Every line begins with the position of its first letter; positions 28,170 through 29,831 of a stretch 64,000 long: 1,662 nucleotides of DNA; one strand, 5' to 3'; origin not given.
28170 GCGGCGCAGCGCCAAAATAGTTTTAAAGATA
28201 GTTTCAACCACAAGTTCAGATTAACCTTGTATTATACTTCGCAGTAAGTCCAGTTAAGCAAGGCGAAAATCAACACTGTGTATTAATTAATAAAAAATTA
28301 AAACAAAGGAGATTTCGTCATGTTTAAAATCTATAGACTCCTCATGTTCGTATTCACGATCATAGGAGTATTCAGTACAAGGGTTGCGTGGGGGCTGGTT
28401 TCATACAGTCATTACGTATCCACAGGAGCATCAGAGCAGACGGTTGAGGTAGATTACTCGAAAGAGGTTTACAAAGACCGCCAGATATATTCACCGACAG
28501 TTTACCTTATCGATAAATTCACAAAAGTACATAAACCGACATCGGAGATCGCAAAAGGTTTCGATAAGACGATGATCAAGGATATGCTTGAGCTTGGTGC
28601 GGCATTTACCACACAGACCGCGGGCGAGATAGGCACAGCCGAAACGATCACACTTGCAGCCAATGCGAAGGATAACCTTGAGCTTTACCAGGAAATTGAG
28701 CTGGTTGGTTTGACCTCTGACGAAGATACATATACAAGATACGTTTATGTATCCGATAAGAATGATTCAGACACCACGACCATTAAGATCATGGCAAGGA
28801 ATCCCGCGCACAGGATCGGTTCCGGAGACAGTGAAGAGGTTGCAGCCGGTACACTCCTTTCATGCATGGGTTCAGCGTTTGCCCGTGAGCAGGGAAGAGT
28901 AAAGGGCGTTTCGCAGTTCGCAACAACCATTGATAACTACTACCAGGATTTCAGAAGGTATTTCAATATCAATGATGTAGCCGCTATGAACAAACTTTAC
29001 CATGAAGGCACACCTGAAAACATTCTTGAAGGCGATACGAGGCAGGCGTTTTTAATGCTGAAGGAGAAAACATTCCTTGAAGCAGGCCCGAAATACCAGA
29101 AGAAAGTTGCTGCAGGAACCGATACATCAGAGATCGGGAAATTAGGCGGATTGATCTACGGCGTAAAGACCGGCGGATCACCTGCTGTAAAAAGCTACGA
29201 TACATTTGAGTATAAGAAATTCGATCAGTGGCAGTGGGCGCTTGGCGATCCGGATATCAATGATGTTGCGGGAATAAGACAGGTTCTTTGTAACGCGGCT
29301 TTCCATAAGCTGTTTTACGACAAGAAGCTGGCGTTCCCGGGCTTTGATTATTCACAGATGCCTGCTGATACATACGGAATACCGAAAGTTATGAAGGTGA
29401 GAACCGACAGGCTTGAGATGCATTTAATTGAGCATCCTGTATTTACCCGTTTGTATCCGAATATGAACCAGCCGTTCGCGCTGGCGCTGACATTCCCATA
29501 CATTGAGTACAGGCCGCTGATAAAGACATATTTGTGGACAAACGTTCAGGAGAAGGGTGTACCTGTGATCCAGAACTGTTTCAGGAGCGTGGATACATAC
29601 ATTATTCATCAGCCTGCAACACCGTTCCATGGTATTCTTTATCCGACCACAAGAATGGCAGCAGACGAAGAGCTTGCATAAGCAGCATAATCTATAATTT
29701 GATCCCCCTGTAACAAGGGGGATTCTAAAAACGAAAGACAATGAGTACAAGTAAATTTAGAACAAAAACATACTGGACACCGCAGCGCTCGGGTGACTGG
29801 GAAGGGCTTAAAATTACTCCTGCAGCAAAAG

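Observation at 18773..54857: Four-site late-promoter regulon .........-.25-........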

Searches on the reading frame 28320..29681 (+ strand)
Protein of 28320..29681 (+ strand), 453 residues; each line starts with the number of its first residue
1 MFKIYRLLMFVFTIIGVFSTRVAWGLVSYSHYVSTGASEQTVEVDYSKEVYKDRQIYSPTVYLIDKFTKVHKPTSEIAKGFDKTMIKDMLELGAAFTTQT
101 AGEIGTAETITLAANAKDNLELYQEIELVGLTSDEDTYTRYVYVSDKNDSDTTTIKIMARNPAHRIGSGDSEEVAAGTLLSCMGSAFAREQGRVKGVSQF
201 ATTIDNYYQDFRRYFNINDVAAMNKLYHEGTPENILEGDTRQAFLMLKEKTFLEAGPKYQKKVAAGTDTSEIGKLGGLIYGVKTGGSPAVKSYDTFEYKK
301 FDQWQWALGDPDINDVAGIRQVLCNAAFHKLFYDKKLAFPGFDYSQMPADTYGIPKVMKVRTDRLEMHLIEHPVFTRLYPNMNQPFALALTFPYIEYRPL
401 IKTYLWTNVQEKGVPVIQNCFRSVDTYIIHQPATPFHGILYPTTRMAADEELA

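Call 12: search_protein_families(library=phrogs, proteins=[window:28320-29681:+], max_evalue=0.001)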
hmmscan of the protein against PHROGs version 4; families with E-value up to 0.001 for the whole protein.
window:28320-29681:+ (453 aa): 0 families

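Call 104: search_protein_families(library=pfam, proteins=[window:28320-29681:+], max_evalue=0.01)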
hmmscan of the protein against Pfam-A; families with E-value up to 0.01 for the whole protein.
window:28320-29681:+ (453 aa): 0 families

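Call 105: search_solved_structures(query=window:28320-29681:+, max_evalue=1)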
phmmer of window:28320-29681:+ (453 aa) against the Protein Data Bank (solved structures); distinct sequences matched with E-value up to 1: 5.
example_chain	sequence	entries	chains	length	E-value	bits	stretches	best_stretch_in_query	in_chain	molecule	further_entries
5to1_A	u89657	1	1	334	0.15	14.1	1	135-198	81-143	Serine protease HTRA2, mitochondrial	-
5fht_A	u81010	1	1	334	0.62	12.1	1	135-198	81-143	Serine protease HTRA2, mitochondrial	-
7vge_E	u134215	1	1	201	0.63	12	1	135-198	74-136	Serine protease HTRA2, mitochondrial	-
7vge_D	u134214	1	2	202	0.64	12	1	135-198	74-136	Serine protease HTRA2, mitochondrial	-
7vge_A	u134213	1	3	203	0.64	12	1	135-198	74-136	Serine protease HTRA2, mitochondrial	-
